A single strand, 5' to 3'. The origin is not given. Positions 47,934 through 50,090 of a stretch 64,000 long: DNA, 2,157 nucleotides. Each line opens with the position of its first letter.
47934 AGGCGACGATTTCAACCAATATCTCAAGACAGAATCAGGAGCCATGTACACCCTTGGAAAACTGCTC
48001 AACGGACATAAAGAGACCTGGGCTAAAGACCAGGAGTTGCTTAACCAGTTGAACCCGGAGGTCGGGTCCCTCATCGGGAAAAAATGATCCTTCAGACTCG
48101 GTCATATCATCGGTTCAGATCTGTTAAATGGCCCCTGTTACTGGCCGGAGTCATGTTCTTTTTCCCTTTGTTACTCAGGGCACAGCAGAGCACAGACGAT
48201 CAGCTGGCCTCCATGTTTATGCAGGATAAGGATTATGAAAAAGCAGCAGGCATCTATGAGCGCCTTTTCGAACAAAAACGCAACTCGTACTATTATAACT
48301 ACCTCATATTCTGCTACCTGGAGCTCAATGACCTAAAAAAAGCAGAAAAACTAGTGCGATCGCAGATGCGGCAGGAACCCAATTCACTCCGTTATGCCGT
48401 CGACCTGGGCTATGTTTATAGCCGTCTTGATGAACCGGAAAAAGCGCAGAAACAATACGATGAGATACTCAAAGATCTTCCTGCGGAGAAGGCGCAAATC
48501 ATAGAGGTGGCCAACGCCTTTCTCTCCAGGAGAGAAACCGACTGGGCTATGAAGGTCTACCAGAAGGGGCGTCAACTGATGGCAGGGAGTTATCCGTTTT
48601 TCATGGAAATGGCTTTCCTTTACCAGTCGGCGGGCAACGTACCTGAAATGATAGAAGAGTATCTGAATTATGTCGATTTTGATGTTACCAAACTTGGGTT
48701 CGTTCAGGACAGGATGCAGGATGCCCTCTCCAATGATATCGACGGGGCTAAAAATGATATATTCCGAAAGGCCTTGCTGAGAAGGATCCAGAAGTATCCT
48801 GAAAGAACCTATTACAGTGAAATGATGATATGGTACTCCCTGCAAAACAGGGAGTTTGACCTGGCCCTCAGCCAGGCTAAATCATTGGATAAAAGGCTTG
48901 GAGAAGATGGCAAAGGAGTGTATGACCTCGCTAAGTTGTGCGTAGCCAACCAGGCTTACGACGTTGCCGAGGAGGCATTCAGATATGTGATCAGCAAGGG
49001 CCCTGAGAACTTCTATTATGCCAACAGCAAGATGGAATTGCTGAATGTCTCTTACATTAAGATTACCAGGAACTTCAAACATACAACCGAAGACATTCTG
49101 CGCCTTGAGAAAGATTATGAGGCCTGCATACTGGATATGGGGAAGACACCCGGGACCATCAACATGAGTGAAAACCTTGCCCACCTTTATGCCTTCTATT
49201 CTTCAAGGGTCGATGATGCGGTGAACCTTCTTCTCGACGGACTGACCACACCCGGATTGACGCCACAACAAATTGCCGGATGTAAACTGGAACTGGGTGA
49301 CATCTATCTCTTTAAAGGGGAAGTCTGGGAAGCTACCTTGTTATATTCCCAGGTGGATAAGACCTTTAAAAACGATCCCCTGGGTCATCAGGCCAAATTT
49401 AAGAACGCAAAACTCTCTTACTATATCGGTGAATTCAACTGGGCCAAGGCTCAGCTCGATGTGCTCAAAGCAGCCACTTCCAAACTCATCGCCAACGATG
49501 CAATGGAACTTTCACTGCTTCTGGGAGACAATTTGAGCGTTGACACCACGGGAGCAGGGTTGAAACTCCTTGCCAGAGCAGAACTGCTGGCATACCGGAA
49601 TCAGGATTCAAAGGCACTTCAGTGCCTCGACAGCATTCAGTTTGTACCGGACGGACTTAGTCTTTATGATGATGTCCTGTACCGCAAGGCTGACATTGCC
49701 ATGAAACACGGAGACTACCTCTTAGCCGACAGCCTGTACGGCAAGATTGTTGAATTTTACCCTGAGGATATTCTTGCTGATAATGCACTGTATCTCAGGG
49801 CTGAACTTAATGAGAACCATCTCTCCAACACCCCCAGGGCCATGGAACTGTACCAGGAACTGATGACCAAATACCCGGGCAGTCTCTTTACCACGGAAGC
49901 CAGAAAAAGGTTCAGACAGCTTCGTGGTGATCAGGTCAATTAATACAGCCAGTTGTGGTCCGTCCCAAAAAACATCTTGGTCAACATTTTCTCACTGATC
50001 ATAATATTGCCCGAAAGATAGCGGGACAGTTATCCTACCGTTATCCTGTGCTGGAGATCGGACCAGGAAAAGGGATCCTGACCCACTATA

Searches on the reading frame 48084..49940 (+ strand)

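Call 47: search_protein_families(library=pfam, proteins=[window:48084-49940:+], max_evalue=0.001)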
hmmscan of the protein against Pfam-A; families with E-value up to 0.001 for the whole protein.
window:48084-49940:+ (619 aa): 7 families
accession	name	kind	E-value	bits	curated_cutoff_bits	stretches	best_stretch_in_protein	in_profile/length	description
PF14559.12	TPR_19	-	3.1e-12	47.1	25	1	46-105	2-62/68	Tetratricopeptide repeat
PF13428.12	TPR_14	-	6.6e-12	45.3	23.5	0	106-135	5-34/44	Tetratricopeptide repeat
PF13174.12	TPR_6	-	1.1e-08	35.6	26.3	0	568-600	2-33/33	Tetratricopeptide repeat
PF13432.12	TPR_16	-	1.4e-08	35.5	32.7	0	533-600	1-64/65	Tetratricopeptide repeat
PF07719.23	TPR_2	-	1.3e-07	31.6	27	0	530-562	2-34/34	Tetratricopeptide repeat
PF13424.12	TPR_12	-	0.00025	21.6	30.1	0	84-129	19-72/77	Tetratricopeptide repeat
PF12895.13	ANAPC3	-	0.00028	21.5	27.2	1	49-122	3-76/82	Anaphase-promoting complex, cyclosome, subunit 3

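Call 96: search_protein_families(library=ncbifam, proteins=[window:48084-49940:+], max_evalue=0.0001)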
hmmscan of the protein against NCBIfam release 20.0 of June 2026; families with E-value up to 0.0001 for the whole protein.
window:48084-49940:+ (619 aa): 8 families
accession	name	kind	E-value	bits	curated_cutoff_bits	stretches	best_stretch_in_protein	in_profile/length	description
TIGR02917.1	PEP_TPR_lipo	equivalog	1.1e-14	53.3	312.2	1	41-182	675-816/899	XrtA/PEP-CTERM system TPR-repeat protein PrsT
TIGR02795.1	tol_pal_ybgF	equivalog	4e-11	43.5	90.1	1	532-602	5-74/119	tol-pal system protein YbgF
TIGR03302.1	OM_YfiO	subfamily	2.2e-10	40.5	81.4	1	526-614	67-162/239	outer membrane protein assembly factor BamD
TIGR00540.1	TPR_hemY_coli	hypoth_equivalog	8.2e-07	28.1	142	1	38-162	264-385/385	heme biosynthesis-associated TPR protein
TIGR03939.1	PGA_TPR_OMP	equivalog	1.4e-06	26.8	366.65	0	47-139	98-191/800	poly-beta-1,6 N-acetyl-D-glucosamine export porin PgaA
NF040561.1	PrimPol_Msp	equivalog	1.8e-06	26.8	200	0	522-595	18-93/515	CRISPR-associated primase-polymerase type A1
NF033920.0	C39_PA2778_fam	equivalog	2e-05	24.1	150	0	114-186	168-240/255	PA2778 family cysteine peptidase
TIGR02552.1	LcrH_SycD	equivalog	2.9e-05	23.8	104.8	0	41-91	58-109/136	SycD/LcrH family type III secretion system chaperone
